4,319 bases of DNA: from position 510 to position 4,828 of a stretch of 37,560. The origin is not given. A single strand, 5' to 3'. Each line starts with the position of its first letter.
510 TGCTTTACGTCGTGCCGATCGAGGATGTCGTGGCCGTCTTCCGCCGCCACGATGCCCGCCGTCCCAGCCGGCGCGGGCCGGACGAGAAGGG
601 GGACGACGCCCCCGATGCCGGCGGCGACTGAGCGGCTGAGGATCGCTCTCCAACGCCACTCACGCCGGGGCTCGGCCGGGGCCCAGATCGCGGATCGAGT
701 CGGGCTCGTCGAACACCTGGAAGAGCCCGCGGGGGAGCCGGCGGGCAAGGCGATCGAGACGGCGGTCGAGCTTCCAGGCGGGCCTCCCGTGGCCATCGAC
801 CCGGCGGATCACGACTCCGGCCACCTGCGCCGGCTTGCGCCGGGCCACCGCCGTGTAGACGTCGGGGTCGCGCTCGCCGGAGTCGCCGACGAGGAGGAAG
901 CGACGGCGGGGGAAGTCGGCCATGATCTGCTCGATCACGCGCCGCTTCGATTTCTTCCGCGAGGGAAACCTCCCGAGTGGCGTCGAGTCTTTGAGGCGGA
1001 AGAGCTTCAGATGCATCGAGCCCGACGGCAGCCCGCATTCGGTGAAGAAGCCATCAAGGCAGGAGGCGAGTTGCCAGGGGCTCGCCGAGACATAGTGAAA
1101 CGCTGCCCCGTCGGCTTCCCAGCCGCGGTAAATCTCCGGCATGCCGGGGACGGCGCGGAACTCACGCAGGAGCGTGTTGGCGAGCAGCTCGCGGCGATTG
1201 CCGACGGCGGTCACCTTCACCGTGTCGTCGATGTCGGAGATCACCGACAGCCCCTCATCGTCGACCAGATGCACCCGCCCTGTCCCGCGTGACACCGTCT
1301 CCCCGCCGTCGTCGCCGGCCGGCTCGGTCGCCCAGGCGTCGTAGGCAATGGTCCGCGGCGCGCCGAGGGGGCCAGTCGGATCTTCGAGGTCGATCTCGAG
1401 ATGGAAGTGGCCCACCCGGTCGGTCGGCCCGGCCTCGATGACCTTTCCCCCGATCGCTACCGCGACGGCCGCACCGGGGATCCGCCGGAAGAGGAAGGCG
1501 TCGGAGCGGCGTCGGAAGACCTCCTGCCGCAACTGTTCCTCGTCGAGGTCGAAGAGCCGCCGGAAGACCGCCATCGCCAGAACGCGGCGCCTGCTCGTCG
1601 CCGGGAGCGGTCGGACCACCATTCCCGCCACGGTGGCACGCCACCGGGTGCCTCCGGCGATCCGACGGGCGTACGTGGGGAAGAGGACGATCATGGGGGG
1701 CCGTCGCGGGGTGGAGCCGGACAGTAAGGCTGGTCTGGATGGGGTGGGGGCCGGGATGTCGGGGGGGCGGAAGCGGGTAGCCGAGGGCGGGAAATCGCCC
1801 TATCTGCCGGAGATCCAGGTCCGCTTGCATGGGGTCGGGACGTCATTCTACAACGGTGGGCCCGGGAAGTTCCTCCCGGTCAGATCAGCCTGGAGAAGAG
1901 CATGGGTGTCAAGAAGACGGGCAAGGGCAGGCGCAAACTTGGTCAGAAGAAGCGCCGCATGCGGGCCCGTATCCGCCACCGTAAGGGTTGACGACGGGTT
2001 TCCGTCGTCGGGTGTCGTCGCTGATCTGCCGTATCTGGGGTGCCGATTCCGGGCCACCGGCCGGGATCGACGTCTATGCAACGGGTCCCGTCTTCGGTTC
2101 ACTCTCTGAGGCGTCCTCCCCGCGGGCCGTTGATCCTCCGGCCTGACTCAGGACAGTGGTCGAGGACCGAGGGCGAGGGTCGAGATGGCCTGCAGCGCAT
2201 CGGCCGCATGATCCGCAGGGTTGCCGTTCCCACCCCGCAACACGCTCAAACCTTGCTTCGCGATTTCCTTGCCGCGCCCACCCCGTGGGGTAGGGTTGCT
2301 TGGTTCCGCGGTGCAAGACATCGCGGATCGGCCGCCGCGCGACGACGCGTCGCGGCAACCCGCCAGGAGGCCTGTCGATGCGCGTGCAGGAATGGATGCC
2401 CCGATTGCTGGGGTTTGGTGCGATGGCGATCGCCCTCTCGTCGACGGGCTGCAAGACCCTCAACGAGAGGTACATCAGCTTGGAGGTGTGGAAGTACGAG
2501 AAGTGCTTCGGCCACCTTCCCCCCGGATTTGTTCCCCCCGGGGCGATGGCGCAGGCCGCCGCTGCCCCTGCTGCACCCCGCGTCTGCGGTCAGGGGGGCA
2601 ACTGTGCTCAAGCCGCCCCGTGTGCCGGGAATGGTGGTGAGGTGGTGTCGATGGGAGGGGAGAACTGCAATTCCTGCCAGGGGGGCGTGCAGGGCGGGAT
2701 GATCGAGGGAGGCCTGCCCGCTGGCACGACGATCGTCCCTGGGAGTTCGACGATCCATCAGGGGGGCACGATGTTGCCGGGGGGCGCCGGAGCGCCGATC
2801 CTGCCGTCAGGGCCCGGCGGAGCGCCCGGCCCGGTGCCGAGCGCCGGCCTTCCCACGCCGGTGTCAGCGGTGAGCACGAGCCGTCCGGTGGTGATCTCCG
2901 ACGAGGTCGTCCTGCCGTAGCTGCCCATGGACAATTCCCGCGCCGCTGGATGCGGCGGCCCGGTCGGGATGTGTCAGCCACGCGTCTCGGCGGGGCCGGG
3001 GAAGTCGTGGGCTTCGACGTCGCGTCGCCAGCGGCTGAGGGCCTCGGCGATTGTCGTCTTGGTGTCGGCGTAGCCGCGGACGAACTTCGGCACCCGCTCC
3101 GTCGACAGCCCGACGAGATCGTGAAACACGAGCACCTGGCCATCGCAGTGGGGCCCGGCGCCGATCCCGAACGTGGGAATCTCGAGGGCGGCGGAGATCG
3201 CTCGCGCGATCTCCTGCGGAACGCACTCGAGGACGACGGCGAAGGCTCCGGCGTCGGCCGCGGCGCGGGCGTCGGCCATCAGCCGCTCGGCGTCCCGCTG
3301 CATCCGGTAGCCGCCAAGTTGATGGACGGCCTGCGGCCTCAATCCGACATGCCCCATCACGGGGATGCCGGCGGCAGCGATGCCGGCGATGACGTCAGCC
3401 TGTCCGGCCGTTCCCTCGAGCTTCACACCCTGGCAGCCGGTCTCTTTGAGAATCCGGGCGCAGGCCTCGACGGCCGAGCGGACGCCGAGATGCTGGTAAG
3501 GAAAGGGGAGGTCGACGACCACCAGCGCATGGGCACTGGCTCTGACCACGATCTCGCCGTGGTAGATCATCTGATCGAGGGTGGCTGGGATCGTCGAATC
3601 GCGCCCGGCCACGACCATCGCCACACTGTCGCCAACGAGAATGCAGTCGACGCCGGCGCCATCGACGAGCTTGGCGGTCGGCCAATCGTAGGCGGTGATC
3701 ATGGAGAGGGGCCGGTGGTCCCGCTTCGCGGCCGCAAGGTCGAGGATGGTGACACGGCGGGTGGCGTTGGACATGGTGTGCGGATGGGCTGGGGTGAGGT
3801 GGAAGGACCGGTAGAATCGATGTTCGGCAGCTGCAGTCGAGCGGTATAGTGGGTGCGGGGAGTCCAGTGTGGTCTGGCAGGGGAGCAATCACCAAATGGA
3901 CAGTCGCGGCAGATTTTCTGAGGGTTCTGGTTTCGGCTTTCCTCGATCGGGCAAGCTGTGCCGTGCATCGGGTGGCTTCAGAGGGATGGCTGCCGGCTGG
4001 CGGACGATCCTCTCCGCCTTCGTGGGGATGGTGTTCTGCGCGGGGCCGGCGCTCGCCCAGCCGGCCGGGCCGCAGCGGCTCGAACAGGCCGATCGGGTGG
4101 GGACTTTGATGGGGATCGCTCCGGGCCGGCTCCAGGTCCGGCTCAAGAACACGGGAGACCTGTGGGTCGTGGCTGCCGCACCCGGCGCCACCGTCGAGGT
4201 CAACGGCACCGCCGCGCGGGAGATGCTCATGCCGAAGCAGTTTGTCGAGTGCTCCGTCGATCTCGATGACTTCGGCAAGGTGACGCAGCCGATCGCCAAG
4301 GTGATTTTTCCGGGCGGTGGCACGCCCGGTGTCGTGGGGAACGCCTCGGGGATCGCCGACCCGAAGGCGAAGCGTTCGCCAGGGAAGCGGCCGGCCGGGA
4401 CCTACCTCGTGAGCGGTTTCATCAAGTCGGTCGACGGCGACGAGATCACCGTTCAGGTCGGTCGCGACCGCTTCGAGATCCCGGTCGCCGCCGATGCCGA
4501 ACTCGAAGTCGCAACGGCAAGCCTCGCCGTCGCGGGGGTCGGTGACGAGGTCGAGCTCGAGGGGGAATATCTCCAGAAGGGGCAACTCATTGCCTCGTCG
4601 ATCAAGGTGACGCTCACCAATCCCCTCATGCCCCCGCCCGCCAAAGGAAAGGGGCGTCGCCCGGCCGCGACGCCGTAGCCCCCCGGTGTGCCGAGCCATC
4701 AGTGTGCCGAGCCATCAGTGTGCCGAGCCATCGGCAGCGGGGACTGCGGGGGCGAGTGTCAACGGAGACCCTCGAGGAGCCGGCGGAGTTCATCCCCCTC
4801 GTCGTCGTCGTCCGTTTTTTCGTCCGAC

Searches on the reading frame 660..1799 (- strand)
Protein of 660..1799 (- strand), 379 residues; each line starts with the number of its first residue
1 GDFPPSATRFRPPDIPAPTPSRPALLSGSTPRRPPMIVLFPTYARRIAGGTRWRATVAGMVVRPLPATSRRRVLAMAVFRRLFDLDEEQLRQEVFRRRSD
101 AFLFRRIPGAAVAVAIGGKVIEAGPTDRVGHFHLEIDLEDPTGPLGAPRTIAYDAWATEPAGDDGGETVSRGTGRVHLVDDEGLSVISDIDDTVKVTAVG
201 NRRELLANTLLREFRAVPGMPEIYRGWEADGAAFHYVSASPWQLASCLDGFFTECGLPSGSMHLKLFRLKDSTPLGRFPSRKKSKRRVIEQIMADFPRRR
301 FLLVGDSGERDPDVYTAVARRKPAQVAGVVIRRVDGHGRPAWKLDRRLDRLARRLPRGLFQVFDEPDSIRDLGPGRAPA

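Call 23: search_protein_families(library=pfam, proteins=[window:660-1799:-], max_evalue=0.001)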
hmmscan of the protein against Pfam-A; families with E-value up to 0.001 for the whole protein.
window:660-1799:- (379 aa): 1 family
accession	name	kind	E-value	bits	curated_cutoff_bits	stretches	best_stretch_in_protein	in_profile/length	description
PF09949.15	APP1_cat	-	1.5e-44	152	27.1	1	185-333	2-154/154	Phosphatidate phosphatase APP1, catalytic domain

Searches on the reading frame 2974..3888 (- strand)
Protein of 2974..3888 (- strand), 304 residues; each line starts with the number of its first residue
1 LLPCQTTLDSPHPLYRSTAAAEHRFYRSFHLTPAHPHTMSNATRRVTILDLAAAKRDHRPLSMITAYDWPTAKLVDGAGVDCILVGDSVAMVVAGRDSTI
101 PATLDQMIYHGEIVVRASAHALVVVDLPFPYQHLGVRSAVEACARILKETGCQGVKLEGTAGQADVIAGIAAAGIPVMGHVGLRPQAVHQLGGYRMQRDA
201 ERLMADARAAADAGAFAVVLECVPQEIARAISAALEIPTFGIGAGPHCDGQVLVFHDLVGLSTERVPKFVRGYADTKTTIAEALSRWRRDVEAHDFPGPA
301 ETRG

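Call 23: search_protein_families(library=pfam, proteins=[window:2974-3888:-], max_evalue=0.001)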
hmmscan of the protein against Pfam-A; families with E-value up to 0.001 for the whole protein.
window:2974-3888:- (304 aa): 2 families
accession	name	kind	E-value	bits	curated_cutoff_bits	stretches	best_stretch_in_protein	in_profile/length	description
PF02548.21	Pantoate_transf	-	1.6e-100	336.3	28.7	1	45-298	1-258/259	Ketopantoate hydroxymethyltransferase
PF13714.12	PEP_mutase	-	0.00027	21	31.5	1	55-162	5-109/240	Phosphoenolpyruvate phosphomutase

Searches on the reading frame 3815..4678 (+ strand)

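Call 23: search_protein_families(library=pfam, proteins=[window:3815-4678:+], max_evalue=0.001)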
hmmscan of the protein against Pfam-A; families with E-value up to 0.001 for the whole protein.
window:3815-4678:+ (287 aa): 1 family
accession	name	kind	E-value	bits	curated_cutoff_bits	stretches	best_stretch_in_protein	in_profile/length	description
PF18914.6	DUF5666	-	1.5e-05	25.7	27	1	201-264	2-60/60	Domain of unknown function (DUF5666)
